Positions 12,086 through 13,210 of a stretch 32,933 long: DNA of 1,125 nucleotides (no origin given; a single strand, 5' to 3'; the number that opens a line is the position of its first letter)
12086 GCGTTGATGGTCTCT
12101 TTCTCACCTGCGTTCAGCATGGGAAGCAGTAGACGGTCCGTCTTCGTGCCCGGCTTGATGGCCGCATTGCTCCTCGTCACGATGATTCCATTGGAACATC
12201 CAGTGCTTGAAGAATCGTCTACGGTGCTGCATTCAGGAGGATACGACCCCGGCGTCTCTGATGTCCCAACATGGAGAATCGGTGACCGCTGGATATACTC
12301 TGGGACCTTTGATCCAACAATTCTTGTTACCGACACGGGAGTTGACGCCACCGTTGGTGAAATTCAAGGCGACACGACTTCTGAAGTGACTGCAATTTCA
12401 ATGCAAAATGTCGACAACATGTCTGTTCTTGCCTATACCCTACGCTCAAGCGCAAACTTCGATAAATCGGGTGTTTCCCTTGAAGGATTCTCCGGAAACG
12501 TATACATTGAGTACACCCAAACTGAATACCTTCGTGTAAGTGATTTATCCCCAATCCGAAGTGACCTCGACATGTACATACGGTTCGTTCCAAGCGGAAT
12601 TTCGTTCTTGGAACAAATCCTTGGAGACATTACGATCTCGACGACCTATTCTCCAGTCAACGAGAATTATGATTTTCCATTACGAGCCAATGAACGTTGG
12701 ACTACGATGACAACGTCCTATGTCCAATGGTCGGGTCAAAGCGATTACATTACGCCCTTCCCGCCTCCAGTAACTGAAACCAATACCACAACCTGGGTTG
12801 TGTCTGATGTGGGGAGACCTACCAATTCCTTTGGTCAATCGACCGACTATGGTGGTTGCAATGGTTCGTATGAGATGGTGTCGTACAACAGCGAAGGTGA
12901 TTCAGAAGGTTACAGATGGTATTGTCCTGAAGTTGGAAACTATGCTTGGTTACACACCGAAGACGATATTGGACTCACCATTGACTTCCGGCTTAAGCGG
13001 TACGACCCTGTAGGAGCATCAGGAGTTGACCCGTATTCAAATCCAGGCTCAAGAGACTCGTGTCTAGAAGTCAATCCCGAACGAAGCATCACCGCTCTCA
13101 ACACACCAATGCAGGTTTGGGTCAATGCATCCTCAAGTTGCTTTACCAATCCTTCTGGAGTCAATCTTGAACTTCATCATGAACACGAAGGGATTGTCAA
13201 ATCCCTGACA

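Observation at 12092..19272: Tandem paralogous giant surface proteins sharing an N-terminal domain I cannot assign to any family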

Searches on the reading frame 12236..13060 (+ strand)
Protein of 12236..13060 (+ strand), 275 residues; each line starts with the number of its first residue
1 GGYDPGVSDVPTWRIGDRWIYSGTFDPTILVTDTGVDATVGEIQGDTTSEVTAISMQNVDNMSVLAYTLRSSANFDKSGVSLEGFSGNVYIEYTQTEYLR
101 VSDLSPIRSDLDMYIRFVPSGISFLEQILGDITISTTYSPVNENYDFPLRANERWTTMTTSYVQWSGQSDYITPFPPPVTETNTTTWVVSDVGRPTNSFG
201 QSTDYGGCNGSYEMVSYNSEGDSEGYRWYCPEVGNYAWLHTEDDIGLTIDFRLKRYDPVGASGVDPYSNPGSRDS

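Call 9: search_protein_families(library=pfam, proteins=[window:12236-13060:+], max_evalue=10)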
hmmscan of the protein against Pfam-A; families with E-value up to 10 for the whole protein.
seq(275 aa): 0 families

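Call 11: search_solved_structures(query=window:12236-13060:+, max_evalue=10)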
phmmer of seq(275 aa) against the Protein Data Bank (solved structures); distinct sequences matched with E-value up to 10: 2.
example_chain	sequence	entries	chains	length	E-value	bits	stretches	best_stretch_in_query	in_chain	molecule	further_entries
2ged_A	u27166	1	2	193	0.031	17.2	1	46-132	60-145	Signal recognition particle receptor beta subunit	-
1nrj_B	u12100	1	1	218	0.047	16.6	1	47-132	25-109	Signal recognition particle receptor beta subunit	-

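Call 12: find_homologous_proteins(query=window:12236-13060:+, max_evalue=0.001)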
Query seq(275 aa) (275 aa): 67 proteins with E <= 0.001 among 396 candidates.
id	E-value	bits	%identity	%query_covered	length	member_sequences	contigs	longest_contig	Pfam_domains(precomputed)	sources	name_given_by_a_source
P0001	1.4e-157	542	89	96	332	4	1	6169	-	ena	-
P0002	1.5e-157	542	87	98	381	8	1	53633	-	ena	-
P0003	3.0e-156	537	86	98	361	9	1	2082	-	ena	-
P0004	1.6e-154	532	86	97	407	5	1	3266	-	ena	-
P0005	2.4e-141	489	79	100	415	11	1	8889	-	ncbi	ncbi:MAG TPA: hypothetical protein D7H93_06260, partial [Candidatus Poseidoniales archaeon]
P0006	3.2e-141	488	78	99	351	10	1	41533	-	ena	-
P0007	2.8e-125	436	74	92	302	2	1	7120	-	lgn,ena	-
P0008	4.3e-117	409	65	99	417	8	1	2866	-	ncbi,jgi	-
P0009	3.4e-115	403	65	97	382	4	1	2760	-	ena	-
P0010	1.9e-114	400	65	97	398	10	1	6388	-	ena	-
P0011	3.7e-111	389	61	98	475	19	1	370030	-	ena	-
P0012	1.3e-108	381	61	97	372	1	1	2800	-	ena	-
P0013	7.6e-103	362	77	77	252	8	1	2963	-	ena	-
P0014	9.0e-100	352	56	100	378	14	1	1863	-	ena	-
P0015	2.4e-98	347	93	61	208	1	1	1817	-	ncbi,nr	ncbi:MAG: hypothetical protein P8Q87_00815, partial [Candidatus Poseidonia sp.]|nr:hypothetical prot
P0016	2.5e-97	344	55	100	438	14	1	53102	PF13620.13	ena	-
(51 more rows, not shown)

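Call 19: search_solved_structures(query=A2, max_evalue=10)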
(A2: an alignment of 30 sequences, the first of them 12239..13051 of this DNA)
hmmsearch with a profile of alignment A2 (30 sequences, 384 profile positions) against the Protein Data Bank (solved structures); distinct sequences matched with E-value up to 10: 1.
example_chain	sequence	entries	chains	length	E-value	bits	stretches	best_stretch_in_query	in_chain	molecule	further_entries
3toy_A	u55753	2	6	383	1.4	10.9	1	179-214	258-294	Mandelate racemase/muconate lactonizing enzyme family protein | Mandelate racemase/muconate lactonizing enzyme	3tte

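Call 23: find_encoding_contigs(protein=P0011, flank=10000, max_places=3)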
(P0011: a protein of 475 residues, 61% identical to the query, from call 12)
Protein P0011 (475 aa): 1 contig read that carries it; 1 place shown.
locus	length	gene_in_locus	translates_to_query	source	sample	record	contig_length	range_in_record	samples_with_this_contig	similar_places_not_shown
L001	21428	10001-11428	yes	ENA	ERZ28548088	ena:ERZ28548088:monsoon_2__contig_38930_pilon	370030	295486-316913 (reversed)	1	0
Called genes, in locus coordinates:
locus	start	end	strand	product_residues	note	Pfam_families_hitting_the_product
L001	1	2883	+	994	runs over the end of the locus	PF00932:LTD, PF13202:EF-hand_5 (faint), PF01979:Amidohydro_1, PF07969:Amidohydro_3, PF13405:EF-hand_6 (faint), PF13499:EF-hand_7, PF13833:EF-hand_8 (weak), PF00036:EF-hand_1 (weak)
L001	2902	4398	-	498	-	PF01921:tRNA-synt_1f (faint), PF01406:tRNA-synt_1e, PF00133:tRNA-synt_1 (weak), PF09334:tRNA-synt_1g (weak), PF09190:DALR_2 (weak), PF23493:CysS_C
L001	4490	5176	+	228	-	PF10277:Frag1 (weak)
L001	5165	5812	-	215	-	PF00117:GATase, PF07722:Peptidase_C26 (faint)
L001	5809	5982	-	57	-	-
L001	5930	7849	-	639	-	PF12838:Fer4_7 (faint), PF13237:Fer4_10, PF13183:Fer4_8, PF13187:Fer4_9, PF13484:Fer4_16 (faint), PF02754:CCG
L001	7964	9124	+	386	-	PF00288:GHMP_kinases_N, PF08544:GHMP_kinases_C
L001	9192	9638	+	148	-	PF00352:TBP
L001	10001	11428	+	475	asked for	-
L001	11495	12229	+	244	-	-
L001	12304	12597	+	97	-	-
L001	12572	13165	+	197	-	-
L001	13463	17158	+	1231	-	PF07705:CARDB (weak), PF00801:PKD (faint), PF18911:PKD_4 (faint)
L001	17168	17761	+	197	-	-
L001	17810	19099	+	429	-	-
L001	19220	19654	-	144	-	PF02545:Maf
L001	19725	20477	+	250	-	PF13481:AAA_25, PF06745:ATPase, PF23442:DUF7125 (weak)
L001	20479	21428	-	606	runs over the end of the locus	PF13522:GATase_6, PF13537:GATase_7, PF01380:SIS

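Call 24: predict_structure(alignment_id=A2)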
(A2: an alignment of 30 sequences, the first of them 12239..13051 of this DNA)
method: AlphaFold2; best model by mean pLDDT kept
length: 271 residues; sequences in the alignment: 30
mean_pLDDT: 87.1   pTM: 0.84
mean pLDDT of the five models: 87.1, 85.3, 84.8, 84.5, 78.2
residues with pLDDT >= 90: 146; 70-90: 103; 50-70: 20; < 50: 2
segments of 3 or more residues with pLDDT < 50: none
pLDDT, mean of each block of 10 residues (from residue 1): 75 96 73 55 88 93 95 82 82 93 93 88 83 91 88 92 86 81 93 90 93 93 93 93 77 95 92 78
secondary structure, 60 per line:
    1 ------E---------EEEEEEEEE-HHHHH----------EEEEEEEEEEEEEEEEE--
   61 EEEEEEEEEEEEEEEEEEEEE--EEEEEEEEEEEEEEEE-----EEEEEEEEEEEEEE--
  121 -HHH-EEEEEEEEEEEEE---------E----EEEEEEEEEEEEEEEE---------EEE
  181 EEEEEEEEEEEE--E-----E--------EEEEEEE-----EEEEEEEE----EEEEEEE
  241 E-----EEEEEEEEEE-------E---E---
elements in order: E17-25 H27-31 E42-58 E61-81 E84-99 E105-118 E126-138 E153-168 E178-192 E210-216 E222-229 E234-241 E247-256

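Call 26: fold_search(model_id=the predicted structure, library=pdb)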
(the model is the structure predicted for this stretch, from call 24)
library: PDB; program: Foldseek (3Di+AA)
matches with E <= 10: 257; with E <= 0.001: 0
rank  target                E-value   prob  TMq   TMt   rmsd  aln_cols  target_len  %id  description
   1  6ntr_C                2.0e-03  1.00  0.37  0.41   8.1       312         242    9  Crystal Structure of Beta-barrel-like Protein of Domain of Unknown Function DUF1849 from Brucella abortus (released 2019-02-13)
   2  6ntr_D                2.2e-02  0.82  0.31  0.34  12.0       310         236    9  Crystal Structure of Beta-barrel-like Protein of Domain of Unknown Function DUF1849 from Brucella abortus (released 2019-02-13)
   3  2in5_A                3.7e-02  0.90  0.29  0.38  15.6       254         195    9  Crystal Structure of the hypothetical lipoprotein YmcC from Escherichia coli (K12), Northeast Structural Genomics targ (released 2006-11-07)
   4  2in5_B                6.9e-02  0.72  0.27  0.37  15.1       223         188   11  Crystal Structure of the hypothetical lipoprotein YmcC from Escherichia coli (K12), Northeast Structural Genomics targ (released 2006-11-07)
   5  4fvs_A                6.9e-02  0.69  0.29  0.35  12.4       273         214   11  Crystal structure of a putative lipoprotein (BDI_3050) from Parabacteroides distasonis ATCC 8503 at 2.70 A resolution (released 2012-07-25)
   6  4fvs_E                7.6e-02  0.51  0.27  0.32  15.5       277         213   12  Crystal structure of a putative lipoprotein (BDI_3050) from Parabacteroides distasonis ATCC 8503 at 2.70 A resolution (released 2012-07-25)
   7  6jld_A                1.3e-01  0.20  0.18  0.24  19.3       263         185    7  Crystal structure of a human ependymin related protein (released 2019-07-10)
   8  7ye6_P                2.1e-01  0.47  0.35  0.35  12.7       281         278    8  BAM-EspP complex structure with BamA-N427C/EspP-R1297C mutations in nanodisc (released 2023-07-12)
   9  8cgm_A                2.4e-01  0.30  0.21  0.28  16.8       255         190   11  Structure of the lipoprotein transporter LolA from Porphyromonas gingivalis (released 2023-06-21)
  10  6jld_B                2.4e-01  0.07  0.12  0.15  18.7       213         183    9  Crystal structure of a human ependymin related protein (released 2019-07-10)
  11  2zf4_A                2.9e-01  0.20  0.24  0.31  14.9       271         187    9  Crystal Structure of VioE complexed with phenylpyruvic acid (released 2008-01-01)
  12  8orn_A                3.0e-01  0.18  0.20  0.27  17.4       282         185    7  Crystal structure of Xanthomonas campestris pv. campestris LolA-LolB complex (released 2023-07-05)
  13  3fzx                  3.2e-01  0.30  0.28  0.34  15.5       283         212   10  CRYSTAL STRUCTURE OF A PUTATIVE EXPORTED PROTEIN WITH YMCC-LIKE FOLD (BF2203) FROM BACTEROIDES FRAGILIS NCTC 9343 AT 2.2 (released 2009-02-03)
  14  2x27                  3.2e-01  0.08  0.18  0.21  23.2       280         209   10  Crystal structure of the outer membrane protein OprG from Pseudomonas aeruginosa (released 2010-12-15)
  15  8spr_F                3.5e-01  0.21  0.30  0.28  15.3       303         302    9  The cryo-EM structure of the EcBAM/EspP(beta1-12) complex (released 2024-05-08)
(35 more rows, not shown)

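Call 27: search_protein_representatives(alignment_id=A2)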
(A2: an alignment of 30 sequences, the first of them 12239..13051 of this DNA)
Query: 30 sequences, 384 profile positions. Proteins with E-value up to 0.001 (for the whole library): 291; up to 1e-10: 159; up to 1e-30: 60. The best 150 are listed.
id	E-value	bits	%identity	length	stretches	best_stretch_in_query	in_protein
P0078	2.9e-173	592.5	-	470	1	1-383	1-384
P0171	3.9e-150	516.4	-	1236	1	6-383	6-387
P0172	2.3e-148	510.5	-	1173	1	9-383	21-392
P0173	1.7e-146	504.3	-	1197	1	3-382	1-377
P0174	9.1e-142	488.8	-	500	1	7-382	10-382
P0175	1.2e-138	478.6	-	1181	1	3-383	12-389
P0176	3.4e-138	477.0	-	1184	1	5-383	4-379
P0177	1.9e-122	425.2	-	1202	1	3-382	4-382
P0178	3.0e-122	424.6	-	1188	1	6-382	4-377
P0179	5.3e-119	413.9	-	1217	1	6-355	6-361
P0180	4.8e-117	407.4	-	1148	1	13-382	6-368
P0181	8.7e-117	406.6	-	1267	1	29-382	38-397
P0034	9.4e-98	343.9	-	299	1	34-265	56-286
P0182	1.1e-96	340.4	-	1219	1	8-365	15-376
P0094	3.3e-96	338.8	-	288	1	1-222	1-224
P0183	9.9e-85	301.1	-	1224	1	5-380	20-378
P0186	2.1e-70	253.9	-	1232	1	27-382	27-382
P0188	7.1e-70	252.2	-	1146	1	30-381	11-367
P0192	3.0e-62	227.1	-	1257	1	40-382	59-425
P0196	3.9e-55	203.7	-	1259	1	38-380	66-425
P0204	3.2e-45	171.0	-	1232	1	7-298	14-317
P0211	3.3e-35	138.0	-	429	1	8-317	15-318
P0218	6.2e-30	120.7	-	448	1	30-305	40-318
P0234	1.2e-23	100.1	-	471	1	39-299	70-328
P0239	1.3e-22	96.6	-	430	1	38-333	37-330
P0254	2.9e-20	88.8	-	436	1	22-298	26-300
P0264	2.4e-16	76.0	-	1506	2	44-228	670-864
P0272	3.3e-15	72.2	-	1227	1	29-207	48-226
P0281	3.1e-14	69.0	-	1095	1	7-220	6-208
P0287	2.5e-13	66.1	-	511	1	5-206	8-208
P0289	2.7e-13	65.9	-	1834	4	40-195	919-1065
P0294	8.5e-13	64.3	-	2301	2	6-194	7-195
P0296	2.3e-12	62.8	-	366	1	8-212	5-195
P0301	1.6e-11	60.1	-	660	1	38-206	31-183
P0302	2.1e-11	59.7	-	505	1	13-227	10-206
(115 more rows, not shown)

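Call 28: search_protein_families(library=pfam, proteins=[P0264, P0289, P0294, P0211, P0218, P0234, P0296, P0301, P0302, P0287], max_evalue=0.01)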
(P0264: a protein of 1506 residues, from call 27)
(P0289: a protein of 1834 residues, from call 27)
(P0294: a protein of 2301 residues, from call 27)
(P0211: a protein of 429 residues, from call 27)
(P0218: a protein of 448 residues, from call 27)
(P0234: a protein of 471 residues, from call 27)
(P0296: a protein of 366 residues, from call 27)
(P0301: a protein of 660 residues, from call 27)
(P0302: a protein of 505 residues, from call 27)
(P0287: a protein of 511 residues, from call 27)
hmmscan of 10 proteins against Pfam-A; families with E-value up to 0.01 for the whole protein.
P0264 (1506 aa): 0 families

P0289 (1834 aa): 7 families
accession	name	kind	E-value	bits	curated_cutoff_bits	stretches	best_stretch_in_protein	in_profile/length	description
PF18998.6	Flg_new_2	-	1.3e-33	115.2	23.6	3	1515-1586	2-71/73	Divergent InlB B-repeat domain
PF17957.7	Big_7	-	8.4e-08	33.2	24.1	1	1590-1645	1-55/70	Bacterial Ig domain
PF21347.3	DUF3108_like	-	1.1e-06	29.1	27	0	668-725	141-197/199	DUF3108-like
PF19081.6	Ig_7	-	0.00038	21.1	27.3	0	438-474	10-46/84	Ig-like domain CHU_C associated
PF21923.1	BON_like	-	0.0011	19.2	24.1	0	740-753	6-19/47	BON-like domain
PF19077.6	Big_13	-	0.0024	18.8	27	0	1631-1674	51-100/102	Bacterial Ig-like domain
PF13620.12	CarboxypepD_reg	-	0.0073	17.1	32.3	0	305-345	4-46/82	Carboxypeptidase regulatory-like domain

P0294 (2301 aa): 6 families
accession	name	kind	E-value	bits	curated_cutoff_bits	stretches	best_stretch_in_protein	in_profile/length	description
PF18998.6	Flg_new_2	-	4.7e-40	135.9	23.6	3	2171-2240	1-71/73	Divergent InlB B-repeat domain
PF13620.12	CarboxypepD_reg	-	1.4e-10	41.8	32.3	0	1820-1864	33-80/82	Carboxypeptidase regulatory-like domain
PF13715.12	CarbopepD_reg_2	-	2.3e-06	28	32.2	0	1739-1786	30-79/88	CarboxypepD_reg-like domain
PF01835.25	MG2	-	0.00069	20.4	32.8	0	1951-1995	9-53/96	MG2 domain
PF11857.13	DUF3377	-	0.0015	18.9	26.5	0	2232-2279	11-59/72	Domain of unknown function (DUF3377)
PF09100.16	Qn_am_d_aIV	-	0.0019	18.5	25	0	454-489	95-130/133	Quinohemoprotein amine dehydrogenase, alpha subunit domain IV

P0211 (429 aa): 0 families

P0218 (448 aa): 0 families

P0234 (471 aa): 0 families

P0296 (366 aa): 0 families

P0301 (660 aa): 7 families
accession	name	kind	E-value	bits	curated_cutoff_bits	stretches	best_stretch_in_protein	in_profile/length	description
PF18911.6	PKD_4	-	2e-20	73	27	1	482-552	10-83/85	PKD domain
PF00801.26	PKD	-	8.3e-15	55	23.5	1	488-546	13-73/80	PKD domain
PF17957.7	Big_7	-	6.3e-10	40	24.1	1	590-640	18-70/70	Bacterial Ig domain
PF21347.3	DUF3108_like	-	5.5e-05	23.6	27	0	165-236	95-165/199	DUF3108-like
PF22352.2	K319L-like_PKD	-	0.00048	20.5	27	1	486-554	8-84/84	K319L-like, PKD domain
PF13927.12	Ig_3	-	0.0015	19.4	30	1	487-540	14-63/78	Immunoglobulin domain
PF13620.12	CarboxypepD_reg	-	0.0017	19.1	32.3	1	291-331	2-41/82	Carboxypeptidase regulatory-like domain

P0302 (505 aa): 3 families
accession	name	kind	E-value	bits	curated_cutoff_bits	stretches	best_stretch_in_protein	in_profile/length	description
PF18911.6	PKD_4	-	0.00024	21.5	27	1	386-458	6-70/85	PKD domain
PF00801.26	PKD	-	0.00027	21.3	23.5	1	391-458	8-67/80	PKD domain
PF13620.12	CarboxypepD_reg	-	0.002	18.9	32.3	1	294-337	1-43/82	Carboxypeptidase regulatory-like domain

P0287 (511 aa): 2 families
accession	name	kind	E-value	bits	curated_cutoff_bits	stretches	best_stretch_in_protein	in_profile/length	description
PF17957.7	Big_7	-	1.2e-07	32.7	24.1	1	429-481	18-58/70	Bacterial Ig domain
PF13620.12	CarboxypepD_reg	-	0.0038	18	32.3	0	320-364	2-46/82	Carboxypeptidase regulatory-like domain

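Call 33: find_related_loci(query=A2, collection=genome_contigs, flank=10000)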
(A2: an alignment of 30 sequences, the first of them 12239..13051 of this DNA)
Query A2 (271 aa) in genome_contigs; peptide patterns used: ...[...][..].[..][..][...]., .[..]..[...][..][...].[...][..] (x = any residue, [..] = any of these).
365 stretches matched a pattern; 306 encode a relative of the query (tblastn E <= 1e-3); the best 80 are kept; 80 distinct loci.
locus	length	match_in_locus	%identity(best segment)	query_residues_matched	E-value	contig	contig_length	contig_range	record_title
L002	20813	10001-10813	99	1-271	0e+0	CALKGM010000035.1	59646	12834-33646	MAG: Candidatus Poseidoniaceae archaeon isolate S4_Bin_METABAT__164_1 genome assembly, contig: c_000000259205, whole gen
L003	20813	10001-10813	99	1-271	0e+0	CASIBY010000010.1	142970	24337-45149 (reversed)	MAG: Candidatus Poseidoniaceae archaeon isolate FRAM_WSC20_S10_BML_bin_60_1 genome assembly, contig: FRAM_WSC20_S10_BML_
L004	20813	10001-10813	94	1-271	9e-175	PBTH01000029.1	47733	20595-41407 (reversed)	MAG: Methanobacteriota archaeon isolate NP65 MHASMcontig_29449, whole genome shotgun sequence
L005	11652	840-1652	94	1-271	4e-174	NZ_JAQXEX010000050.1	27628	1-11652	MAG: Poseidonia sp. isolate cluster2-bin.125 k141_3267368, whole genome shotgun sequence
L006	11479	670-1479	86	1-270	6e-164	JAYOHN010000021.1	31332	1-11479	MAG: Poseidonia sp. isolate 139549_S151_rosella_bins.tsv.060 NODE_1161_length_31332_cov_8.086805, whole genome shotgun s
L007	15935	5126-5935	88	1-270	2e-163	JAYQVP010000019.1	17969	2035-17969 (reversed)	MAG: Poseidonia sp. isolate SD9010_S4_metabat_bins_sens.tsv.079 NODE_2081_length_17969_cov_12.899743, whole genome shotg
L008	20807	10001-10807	87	3-271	1e-161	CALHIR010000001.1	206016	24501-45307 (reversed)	MAG: Candidatus Poseidoniaceae archaeon isolate S1_Bin_MAXBIN__140_1 genome assembly, contig: c_000001811744, whole geno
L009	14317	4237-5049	86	1-271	6e-162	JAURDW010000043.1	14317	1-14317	MAG: Poseidonia sp. isolate SFB_34D_50_17 NODE_43_length_14317_cov_4.300913, whole genome shotgun sequence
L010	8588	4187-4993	86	3-271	1e-160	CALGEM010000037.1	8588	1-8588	MAG TPA_asm: uncultured euryarchaeote isolate ERR599053_bin.127_CONCOCT_v1.1_MAG genome assembly, contig: ERZ840905.1266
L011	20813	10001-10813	86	1-271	1e-160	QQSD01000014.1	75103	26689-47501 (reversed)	MAG: Candidatus Poseidoniales archaeon isolate bin_245 U_43203-14, whole genome shotgun sequence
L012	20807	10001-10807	86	3-271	8e-160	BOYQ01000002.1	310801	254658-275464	MAG: Candidatus Poseidoniales archaeon CM1_5m.P78 DNA, sequence02, whole genome shotgun sequence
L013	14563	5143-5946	86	3-270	2e-159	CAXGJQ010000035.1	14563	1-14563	MAG TPA_asm: uncultured Candidatus Poseidoniales archaeon isolate ERR315856_concoct_3 genome assembly, contig: ERZ677869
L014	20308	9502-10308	86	3-271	3e-159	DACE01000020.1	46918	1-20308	MAG TPA_asm: Euryarchaeota archaeon UBA256 UBA256_contig_11043, whole genome shotgun sequence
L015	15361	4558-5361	85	3-270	7e-159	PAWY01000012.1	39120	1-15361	MAG: Methanobacteriota archaeon isolate SAT1329 157212, whole genome shotgun sequence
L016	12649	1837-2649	86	1-271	2e-158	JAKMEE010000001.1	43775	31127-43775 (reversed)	MAG: Poseidonia sp. isolate MOX_bin38 MunidaNeritic.contigs.fa_k127_98675, whole genome shotgun sequence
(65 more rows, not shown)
